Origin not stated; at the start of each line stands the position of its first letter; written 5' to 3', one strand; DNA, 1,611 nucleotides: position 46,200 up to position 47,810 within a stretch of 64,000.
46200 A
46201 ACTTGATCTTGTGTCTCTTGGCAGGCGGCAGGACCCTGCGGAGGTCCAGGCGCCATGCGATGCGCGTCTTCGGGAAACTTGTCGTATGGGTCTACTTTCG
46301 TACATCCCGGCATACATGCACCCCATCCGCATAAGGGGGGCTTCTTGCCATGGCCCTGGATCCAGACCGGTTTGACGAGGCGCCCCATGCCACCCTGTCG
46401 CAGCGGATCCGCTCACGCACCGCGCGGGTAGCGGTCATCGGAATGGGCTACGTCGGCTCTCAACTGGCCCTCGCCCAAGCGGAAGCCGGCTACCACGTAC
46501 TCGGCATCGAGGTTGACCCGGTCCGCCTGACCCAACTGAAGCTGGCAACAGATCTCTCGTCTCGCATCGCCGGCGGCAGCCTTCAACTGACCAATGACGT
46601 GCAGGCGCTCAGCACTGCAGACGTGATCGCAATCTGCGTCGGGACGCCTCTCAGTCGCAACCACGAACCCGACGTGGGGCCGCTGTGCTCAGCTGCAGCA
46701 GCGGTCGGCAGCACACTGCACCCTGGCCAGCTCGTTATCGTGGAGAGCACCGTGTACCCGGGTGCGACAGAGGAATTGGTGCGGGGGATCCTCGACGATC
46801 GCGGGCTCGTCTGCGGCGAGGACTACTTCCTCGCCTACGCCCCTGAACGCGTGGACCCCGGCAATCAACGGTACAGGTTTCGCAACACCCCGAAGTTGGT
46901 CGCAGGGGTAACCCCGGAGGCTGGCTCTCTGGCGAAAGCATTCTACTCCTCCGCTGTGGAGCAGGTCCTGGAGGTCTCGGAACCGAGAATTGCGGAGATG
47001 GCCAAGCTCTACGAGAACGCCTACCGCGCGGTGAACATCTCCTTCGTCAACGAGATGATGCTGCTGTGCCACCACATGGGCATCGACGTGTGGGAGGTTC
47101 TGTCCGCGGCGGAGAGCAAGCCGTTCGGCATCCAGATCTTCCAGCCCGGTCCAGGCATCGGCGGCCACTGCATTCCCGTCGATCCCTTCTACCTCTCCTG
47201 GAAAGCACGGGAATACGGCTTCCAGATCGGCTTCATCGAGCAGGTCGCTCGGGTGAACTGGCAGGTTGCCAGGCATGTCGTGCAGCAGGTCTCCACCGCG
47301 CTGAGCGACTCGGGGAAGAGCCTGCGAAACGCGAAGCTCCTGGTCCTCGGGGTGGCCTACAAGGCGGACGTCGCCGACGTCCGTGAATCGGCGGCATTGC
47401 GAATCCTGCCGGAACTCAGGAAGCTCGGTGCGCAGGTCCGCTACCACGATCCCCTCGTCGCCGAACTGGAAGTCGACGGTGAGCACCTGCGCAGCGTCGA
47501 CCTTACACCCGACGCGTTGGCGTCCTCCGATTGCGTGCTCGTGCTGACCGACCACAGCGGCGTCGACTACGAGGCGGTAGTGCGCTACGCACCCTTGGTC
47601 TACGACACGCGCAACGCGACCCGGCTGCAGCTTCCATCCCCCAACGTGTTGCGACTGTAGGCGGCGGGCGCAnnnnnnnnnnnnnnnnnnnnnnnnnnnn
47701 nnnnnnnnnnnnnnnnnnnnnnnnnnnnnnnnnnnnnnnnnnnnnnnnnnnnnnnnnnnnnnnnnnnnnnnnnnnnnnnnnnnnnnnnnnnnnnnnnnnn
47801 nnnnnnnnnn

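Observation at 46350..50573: HasA-type polysaccharide synthase locus with a non-canonical partner set: WecC/WbpA-type UDP-HexNAc dehydrogenase plus a secreted GH16-CE4 enzyme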

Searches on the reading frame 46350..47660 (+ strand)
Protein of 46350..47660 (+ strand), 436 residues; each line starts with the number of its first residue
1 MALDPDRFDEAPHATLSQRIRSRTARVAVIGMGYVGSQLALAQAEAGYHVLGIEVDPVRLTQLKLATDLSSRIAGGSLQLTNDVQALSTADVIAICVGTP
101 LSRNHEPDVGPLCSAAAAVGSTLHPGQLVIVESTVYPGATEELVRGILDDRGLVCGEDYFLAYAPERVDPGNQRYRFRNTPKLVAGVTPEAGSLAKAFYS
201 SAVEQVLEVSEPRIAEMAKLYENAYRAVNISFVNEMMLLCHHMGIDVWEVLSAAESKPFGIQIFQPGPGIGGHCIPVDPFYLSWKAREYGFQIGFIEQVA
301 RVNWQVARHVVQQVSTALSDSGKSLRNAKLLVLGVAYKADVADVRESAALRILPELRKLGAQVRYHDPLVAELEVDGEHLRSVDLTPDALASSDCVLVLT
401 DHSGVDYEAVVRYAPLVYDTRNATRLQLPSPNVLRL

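Call 3: search_protein_families(library=pfam, proteins=[window:46350-47660:+], max_evalue=0.01)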
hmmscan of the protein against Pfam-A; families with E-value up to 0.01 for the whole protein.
window:46350-47660:+ (436 aa): 8 families
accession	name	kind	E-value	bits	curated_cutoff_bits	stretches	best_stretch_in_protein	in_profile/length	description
PF00984.24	UDPG_MGDP_dh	-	8.9e-34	115.9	25.4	1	214-303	2-92/94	UDP-glucose/GDP-mannose dehydrogenase family, central domain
PF03721.20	UDPG_MGDP_dh_N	-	1.5e-31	109.9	27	1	26-191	2-179/187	UDP-glucose/GDP-mannose dehydrogenase family, NAD binding domain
PF03720.21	UDPG_MGDP_dh_C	-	3.7e-22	79.1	30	1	331-424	1-101/103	UDP-glucose/GDP-mannose dehydrogenase family, UDP binding domain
PF03446.21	NAD_binding_2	-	4.2e-07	30.5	21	1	26-145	1-105/161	NAD binding domain of 6-phosphogluconate dehydrogenase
PF03807.23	F420_oxidored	-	0.00013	22.9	21.6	1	26-97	1-67/94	NADP oxidoreductase coenzyme F420-dependent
PF02826.25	2-Hacid_dh_C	-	0.00068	19.5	25.1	0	22-57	34-69/178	D-isomer specific 2-hydroxyacid dehydrogenase, NAD binding domain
PF02737.24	3HCDH_N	-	0.00072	20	22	1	27-64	2-39/180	3-hydroxyacyl-CoA dehydrogenase, NAD binding domain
PF07992.20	Pyr_redox_2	-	0.009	15.9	26.1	0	22-57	142-175/291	Pyridine nucleotide-disulphide oxidoreductase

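Call 4: search_protein_families(library=ncbifam, proteins=[window:46350-47660:+], max_evalue=0.01)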
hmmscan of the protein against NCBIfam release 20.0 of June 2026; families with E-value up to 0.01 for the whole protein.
window:46350-47660:+ (436 aa): 13 families
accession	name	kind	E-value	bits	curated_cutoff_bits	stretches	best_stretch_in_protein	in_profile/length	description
TIGR03026.1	NDP-sugDHase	subfamily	1e-115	386.8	189.8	1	26-422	2-413/413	nucleotide sugar dehydrogenase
NF040825.1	UDPMaNacDH_Arch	equivalog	2.9e-70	237.3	750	1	26-404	2-376/418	UDP-N-acetyl-D-mannosamine dehydrogenase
NF008286.0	PRK11064.1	equivalog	1.9e-64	217.8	459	1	25-404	4-398/420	UDP-N-acetyl-D-mannosamine dehydrogenase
NF011729.0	PRK15182.1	equivalog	1.5e-56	192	592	1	26-378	8-365/425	Vi polysaccharide biosynthesis UDP-N-acetylglucosamine C-6 dehydrogenase TviB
NF041297.1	UDPGDh_AglM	equivalog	1.4e-47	162.6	670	1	26-403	2-393/429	UDP-glucose 6-dehydrogenase AglM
NF047673.2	TeichurnBiosyTuaD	equivalog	1.1e-43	150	700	1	26-424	3-414/439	UDP-glucose 6-dehydrogenase TuaD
NF011631.0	PRK15057.1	equivalog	0.0012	18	757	1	161-279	136-258/388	UDP-glucose 6-dehydrogenase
TIGR01505.1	tartro_sem_red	equivalog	0.0021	17.3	340.75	0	26-152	1-111/291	2-hydroxy-3-oxopropionate reductase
NF043037.1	ThreonDh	equivalog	0.0025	17.3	350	1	25-145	3-108/297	L-threonate dehydrogenase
NF005091.0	PRK06522.2-2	equivalog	0.0036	16.5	252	1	25-119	2-100/302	2-dehydropantoate 2-reductase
NF004318.0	PRK05714.1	equivalog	0.0051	15.5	653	1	25-97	5-77/407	2-octaprenyl-3-methyl-6-methoxy-1,4-benzoquinol hydroxylase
NF005650.0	PRK07417.1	equivalog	0.0062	15.9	290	0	26-101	3-68/281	prephenate/arogenate dehydrogenase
NF003437.0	PRK04965.1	equivalog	0.0093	15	392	0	23-91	140-213/378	NADH:flavorubredoxin reductase NorW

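Call 6: search_solved_structures(query=window:46350-47660:+, max_evalue=0.001)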
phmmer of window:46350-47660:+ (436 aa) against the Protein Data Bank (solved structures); distinct sequences matched with E-value up to 0.001: 29.
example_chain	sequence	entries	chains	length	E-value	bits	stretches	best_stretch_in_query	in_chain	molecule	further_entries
4r16_A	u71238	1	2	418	3.8e-58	200.5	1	26-410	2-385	418aa long hypothetical UDP-N-acetyl-D-mannosaminuronic acid dehydrogenase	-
4xr9_A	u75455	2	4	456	7.7e-53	183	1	25-403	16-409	CalS8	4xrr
3ojl_A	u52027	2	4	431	1.2e-48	169.2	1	25-406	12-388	Cap5O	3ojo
3g79_A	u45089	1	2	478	2.8e-44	154.8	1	57-405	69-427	NDP-N-acetyl-D-galactosaminuronic acid dehydrogenase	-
3vtf_A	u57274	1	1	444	1.1e-38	136.5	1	22-409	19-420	UDP-glucose 6-dehydrogenase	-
3gg2_A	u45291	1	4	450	1e-33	120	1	26-423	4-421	Sugar dehydrogenase, UDP-glucose/GDP-mannose dehydrogenase family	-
4a7p_A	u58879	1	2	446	4.5e-29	104.8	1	24-400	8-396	UDP-GLUCOSE DEHYDROGENASE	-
2y0e_A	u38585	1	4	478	5.1e-26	94.7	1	26-372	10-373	UDP-GLUCOSE DEHYDROGENASE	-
2y0d_A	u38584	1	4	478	8.7e-25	90.6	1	26-372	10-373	UDP-GLUCOSE DEHYDROGENASE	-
2y0c_A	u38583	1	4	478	8.7e-25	90.6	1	26-372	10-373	UDP-GLUCOSE DEHYDROGENASE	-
1mfz_A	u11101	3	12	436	1.7e-24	89.7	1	26-381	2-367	GDP-mannose 6-dehydrogenase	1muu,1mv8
2q3e_A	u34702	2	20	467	1.5e-15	60.2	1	81-385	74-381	UDP-glucose 6-dehydrogenase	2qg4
5w4x_A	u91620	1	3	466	1.5e-15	60.2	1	81-385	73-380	UDP-glucose 6-dehydrogenase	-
3tdk_A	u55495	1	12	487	1.7e-15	60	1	81-375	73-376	UDP-glucose 6-dehydrogenase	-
3prj_A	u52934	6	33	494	1.8e-15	60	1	81-375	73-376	UDP-glucose 6-dehydrogenase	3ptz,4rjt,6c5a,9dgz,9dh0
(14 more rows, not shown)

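Call 20: find_homologous_proteins(query=window:46350-47660:+)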
Query window:46350-47660:+ (436 aa): 8000 proteins with E <= 0.001 among 8000 candidates; the best 120 are listed.
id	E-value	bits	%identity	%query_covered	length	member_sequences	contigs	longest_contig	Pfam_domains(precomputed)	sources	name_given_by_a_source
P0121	4.6e-287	969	100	100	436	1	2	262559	PF00984.25,PF03446.22,PF03721.21,PF03720.23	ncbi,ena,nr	ncbi:MAG: nucleotide sugar dehydrogenase [Thermaerobacter sp.]|nr:nucleotide sugar dehydrogenase [Th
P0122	5.9e-189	646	67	100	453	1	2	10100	PF00984.25,PF03446.22,PF03721.21,PF03720.23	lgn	-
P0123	6.5e-177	607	63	100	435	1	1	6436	PF00984.25,PF03446.22,PF03721.21,PF03720.23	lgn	-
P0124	9.0e-138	478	51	97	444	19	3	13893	PF00984.25,PF03446.22,PF03721.21,PF03720.23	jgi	jgi:UDP-N-acetyl-D-glucosamine dehydrogenase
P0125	3.4e-136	473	53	94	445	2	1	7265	PF00984.25,PF03446.22,PF03721.21,PF03720.23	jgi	-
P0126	7.2e-134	465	51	94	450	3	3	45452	PF00984.25,PF03446.22,PF03721.21,PF03720.23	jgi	-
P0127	1.9e-133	463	52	94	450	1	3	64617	PF00984.25,PF03446.22,PF03721.21,PF03720.23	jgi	jgi:UDP-N-acetyl-D-glucosamine dehydrogenase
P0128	2.0e-133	463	52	94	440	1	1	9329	PF00984.25,PF03446.22,PF03721.21,PF03720.23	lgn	-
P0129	2.1e-133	463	51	94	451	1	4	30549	PF00984.25,PF03446.22,PF03721.21,PF03720.23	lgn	-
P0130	5.8e-133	462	49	99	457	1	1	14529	PF00984.25,PF03446.22,PF03721.21,PF03720.23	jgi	jgi:UDP-N-acetyl-D-glucosamine dehydrogenase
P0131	1.0e-132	461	51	94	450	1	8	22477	PF00984.25,PF03446.22,PF03721.21,PF03720.23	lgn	-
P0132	1.3e-132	461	51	94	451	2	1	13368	PF00984.25,PF03446.22,PF03721.21,PF03720.23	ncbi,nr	ncbi:MAG: nucleotide sugar dehydrogenase [Firmicutes bacterium]|nr:nucleotide sugar dehydrogenase [B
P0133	2.4e-132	460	52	94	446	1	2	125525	PF00984.25,PF03446.22,PF02826.26,PF03721.21,PF03720.23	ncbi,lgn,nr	ncbi:MAG: nucleotide sugar dehydrogenase [Firmicutes bacterium]|nr:nucleotide sugar dehydrogenase [B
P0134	3.4e-132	459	50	94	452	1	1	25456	PF00984.25,PF03446.22,PF03721.21,PF03720.23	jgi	-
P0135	2.8e-131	456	50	97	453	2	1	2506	PF00984.25,PF03446.22,PF03721.21,PF03720.23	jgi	jgi:UDP-N-acetyl-D-glucosamine dehydrogenase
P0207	1.1e-126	441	50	94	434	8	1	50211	PF00984.25,PF03446.22,PF03721.21,PF03720.23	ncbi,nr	ncbi:MAG: nucleotide sugar dehydrogenase [Thermaerobacter sp.]|nr:nucleotide sugar dehydrogenase [Th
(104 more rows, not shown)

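Call 26: find_encoding_contigs(protein=P0121, flank=10000, max_places=2)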
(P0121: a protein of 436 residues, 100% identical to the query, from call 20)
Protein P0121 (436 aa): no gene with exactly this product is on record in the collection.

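Call 31: search_dna_similar(query=window:46350-47660:+, collection=plasmids, mode=protein, max_rows=40, rows=spread)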
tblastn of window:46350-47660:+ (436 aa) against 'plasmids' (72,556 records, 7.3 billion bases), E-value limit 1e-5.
Records with a match: 1218; places in all: 1390; records where one place covers at least 80% of the query: 1116.
Best place of each record, by identity: <60% 1218.
By first word of the organism name: Bacillus 186; Rhizobium 153; Ralstonia 135; Phaeobacter 117; Sinorhizobium 84; Streptomyces 71; Leisingera 30; Azospirillum 29; Escherichia 22; Shigella 21; and 138 more.
By predicted mobility (MOB-suite, as given by PLSDB): non-mobilizable 744; mobilizable 267; conjugative 207.
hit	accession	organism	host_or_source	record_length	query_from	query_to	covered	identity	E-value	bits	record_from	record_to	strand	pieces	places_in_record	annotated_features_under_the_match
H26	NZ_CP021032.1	Rhizobium sp. NXC14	Phaseolus vulgaris,cell culture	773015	2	435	100%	45.8%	7e-110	362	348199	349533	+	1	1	nucleotide sugar dehydrogenase | DUF3095 domain-containing protein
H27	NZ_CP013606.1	Rhizobium sp. N731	Phaseolus vulgaris,Whole ...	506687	2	435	100%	44.9%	3e-107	355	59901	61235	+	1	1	nucleotide sugar dehydrogenase | DUF3095 domain-containing protein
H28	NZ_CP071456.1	Rhizobium lentis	lentil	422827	15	435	97%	46.0%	3e-108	358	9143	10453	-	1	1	nucleotide sugar dehydrogenase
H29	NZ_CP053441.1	Rhizobium brockwellii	Trifolium repens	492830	15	435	97%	45.8%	8e-105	348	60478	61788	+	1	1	nucleotide sugar dehydrogenase | DUF3095 domain-containing protein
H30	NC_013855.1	Azospirillum sp. B510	-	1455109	16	434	96%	44.9%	1e-96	324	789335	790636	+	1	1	record has no annotation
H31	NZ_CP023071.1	Sinorhizobium fredii CCBAU 83666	G.max,nodule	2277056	13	423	94%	44.6%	1e-104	347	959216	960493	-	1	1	record has no annotation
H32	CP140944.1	Sinorhizobium meliloti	Medicago lupulina,whole organism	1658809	13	435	97%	43.3%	3e-99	332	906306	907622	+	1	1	nucleotide sugar dehydrogenase | DUF3095 domain-containing protein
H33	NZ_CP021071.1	Mesorhizobium sp. WSM1497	Biserrula pelecinus L.,cell ...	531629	3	422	96%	43.0%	3e-104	346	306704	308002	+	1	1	nucleotide sugar dehydrogenase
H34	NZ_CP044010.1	Rhizobium sp. BG6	Prosopis cineraria,pure bacterial ...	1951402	6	422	96%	41.9%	7e-98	328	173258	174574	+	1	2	none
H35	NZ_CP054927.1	Streptomyces microflavus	Single cell,soil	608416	25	421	91%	39.9%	7e-74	259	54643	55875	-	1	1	nucleotide sugar dehydrogenase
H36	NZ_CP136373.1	Bacillus mycoides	whole organism,soil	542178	15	425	94%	37.4%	2e-80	278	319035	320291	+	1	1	nucleotide sugar dehydrogenase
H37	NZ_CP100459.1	Halomarina sp. BND7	cell culture,sediment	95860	25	402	87%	35.6%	4e-43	169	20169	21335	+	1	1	nucleotide sugar dehydrogenase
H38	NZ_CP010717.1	Phaeobacter piscinae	cell culture,fish larvae aquaculture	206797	22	436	95%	31.5%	1e-50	191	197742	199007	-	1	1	tviB: Vi polysaccharide biosynthesis UDP-N-acetylglucosamine C-6 ...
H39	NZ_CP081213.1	Phaeobacter inhibens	-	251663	22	421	92%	32.3%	2e-51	193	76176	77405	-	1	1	tviB: Vi polysaccharide biosynthesis UDP-N-acetylglucosamine C-6 ...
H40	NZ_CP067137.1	Paracoccus fistulariae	cell culture,isolated from bluespotted ...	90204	27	410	88%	33.3%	8e-44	171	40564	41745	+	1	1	wecC: UDP-N-acetyl-D-mannosamine dehydrogenase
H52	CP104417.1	Shigella sonnei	Homo sapiens,human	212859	13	379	84%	30.7%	2e-50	191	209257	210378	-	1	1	tviB: Vi polysaccharide biosynthesis UDP-N-acetylglucosamine C-6 ...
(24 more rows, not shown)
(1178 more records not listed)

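Call 32: get_annotated_region(hit=H26, flank=6000)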
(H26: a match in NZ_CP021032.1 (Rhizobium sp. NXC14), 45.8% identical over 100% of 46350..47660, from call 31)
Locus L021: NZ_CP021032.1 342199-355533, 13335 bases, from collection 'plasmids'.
description: Rhizobium sp. NXC14 plasmid pRspNXC14b, complete sequence
organism: Rhizobium sp. NXC14 (NCBI taxid 1981173)
taxonomy: Bacteria; Pseudomonadota; Alphaproteobacteria; Hyphomicrobiales; Rhizobiaceae; Rhizobium; Rhizobium sp. NXC14
host: -; source: Phaseolus vulgaris,cell culture; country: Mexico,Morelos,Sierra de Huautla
typing (MOB-suite, as given by PLSDB): mobilizable; replicon rep_cluster_841; relaxase MOBQ
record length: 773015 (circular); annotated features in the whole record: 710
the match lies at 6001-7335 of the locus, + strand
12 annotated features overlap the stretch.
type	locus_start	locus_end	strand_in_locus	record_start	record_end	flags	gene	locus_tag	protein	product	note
CDS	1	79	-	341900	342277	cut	-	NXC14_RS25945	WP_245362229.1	WGR domain-containing protein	-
CDS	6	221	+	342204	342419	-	-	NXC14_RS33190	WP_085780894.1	hypothetical protein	-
CDS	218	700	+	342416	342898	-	-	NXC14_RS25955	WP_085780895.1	hypothetical protein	-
CDS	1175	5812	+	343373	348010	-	traA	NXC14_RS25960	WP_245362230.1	Ti-type conjugative transfer relaxase TraA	-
CDS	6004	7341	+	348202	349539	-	-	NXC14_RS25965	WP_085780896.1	nucleotide sugar dehydrogenase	-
CDS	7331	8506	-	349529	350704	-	-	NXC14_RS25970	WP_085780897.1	DUF3095 domain-containing protein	-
CDS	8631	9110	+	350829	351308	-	-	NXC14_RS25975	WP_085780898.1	class I SAM-dependent methyltransferase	-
CDS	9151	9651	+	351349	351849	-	-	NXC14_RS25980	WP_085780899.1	GFA family protein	-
CDS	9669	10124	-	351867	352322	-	-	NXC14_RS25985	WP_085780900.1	Rrf2 family transcriptional regulator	-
CDS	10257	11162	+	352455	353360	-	-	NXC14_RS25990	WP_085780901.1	NAD(P)/FAD-dependent oxidoreductase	-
CDS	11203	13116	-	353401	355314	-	-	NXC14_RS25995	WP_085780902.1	adenylate/guanylate cyclase domain-containing protein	-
CDS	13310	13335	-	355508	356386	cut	-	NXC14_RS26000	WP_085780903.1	FkbM family methyltransferase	-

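Call 33: get_annotated_region(hit=H38, flank=3000)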
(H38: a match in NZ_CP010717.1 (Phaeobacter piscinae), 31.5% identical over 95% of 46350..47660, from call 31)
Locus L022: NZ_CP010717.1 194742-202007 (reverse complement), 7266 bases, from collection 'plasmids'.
description: Phaeobacter piscinae strain P18 plasmid pP18_b, complete sequence
organism: Phaeobacter piscinae (NCBI taxid 1580596)
taxonomy: Bacteria; Pseudomonadota; Alphaproteobacteria; Rhodobacterales; Roseobacteraceae; Phaeobacter; Phaeobacter piscinae
host: -; source: cell culture,fish larvae aquaculture; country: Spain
typing (MOB-suite, as given by PLSDB): non-mobilizable; replicon rep_cluster_377
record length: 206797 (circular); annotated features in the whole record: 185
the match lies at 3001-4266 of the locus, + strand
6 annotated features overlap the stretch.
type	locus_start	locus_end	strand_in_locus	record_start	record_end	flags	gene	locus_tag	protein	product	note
CDS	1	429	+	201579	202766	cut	-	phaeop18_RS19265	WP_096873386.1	pyridoxal phosphate-dependent aminotransferase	-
CDS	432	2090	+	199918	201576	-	-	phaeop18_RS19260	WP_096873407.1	5-guanidino-2-oxopentanoate decarboxylase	-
CDS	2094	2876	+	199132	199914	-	-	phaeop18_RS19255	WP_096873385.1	arginine deiminase family protein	-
CDS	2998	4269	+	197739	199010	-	tviB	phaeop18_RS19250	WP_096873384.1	Vi polysaccharide biosynthesis UDP-N-acetylglucosamine C-6 dehydrogenase TviB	GO:0000271 - polysaccharide biosynthetic process [Evidence IEA]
CDS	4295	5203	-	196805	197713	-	-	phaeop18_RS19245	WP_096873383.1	MurR/RpiR family transcriptional regulator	GO:0006355 - regulation of DNA-templated transcription [Evidence IEA]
CDS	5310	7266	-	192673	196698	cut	-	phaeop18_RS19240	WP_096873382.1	PEP/pyruvate-binding domain-containing protein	GO:0016310 - phosphorylation [Evidence IEA]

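Call 34: get_annotated_region(hit=H52, flank=3000)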
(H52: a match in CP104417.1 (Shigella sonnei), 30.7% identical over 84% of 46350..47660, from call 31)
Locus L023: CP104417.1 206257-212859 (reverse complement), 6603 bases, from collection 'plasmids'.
description: Shigella sonnei strain 1538007 plasmid p1538007_4, complete sequence
organism: Shigella sonnei (NCBI taxid 624)
taxonomy: Bacteria; Pseudomonadota; Gammaproteobacteria; Enterobacterales; Enterobacteriaceae; Shigella; Shigella sonnei
host: -; source: Homo sapiens,human; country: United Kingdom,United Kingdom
typing (MOB-suite, as given by PLSDB): conjugative; replicon IncFIA,IncFIC; relaxase MOBF,MOBF,MOBP; mating-pair formation MPF_Unknown
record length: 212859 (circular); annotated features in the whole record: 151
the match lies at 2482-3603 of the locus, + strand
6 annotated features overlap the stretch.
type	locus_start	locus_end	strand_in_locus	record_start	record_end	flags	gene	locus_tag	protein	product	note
CDS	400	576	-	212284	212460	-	-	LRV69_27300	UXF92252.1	hypothetical protein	-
CDS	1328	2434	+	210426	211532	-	-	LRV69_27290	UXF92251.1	Wzz/FepE/Etk N-terminal domain-containing protein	-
CDS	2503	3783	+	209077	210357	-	tviB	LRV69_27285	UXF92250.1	Vi polysaccharide biosynthesis UDP-N-acetylglucosamine C-6 dehydrogenase TviB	-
CDS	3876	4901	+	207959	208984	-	-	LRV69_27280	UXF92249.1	NAD-dependent epimerase/dehydratase family protein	-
CDS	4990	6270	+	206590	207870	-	-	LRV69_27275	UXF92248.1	oligosaccharide flippase family protein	-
CDS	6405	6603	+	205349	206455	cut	-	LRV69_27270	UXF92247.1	O-antigen ligase family protein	-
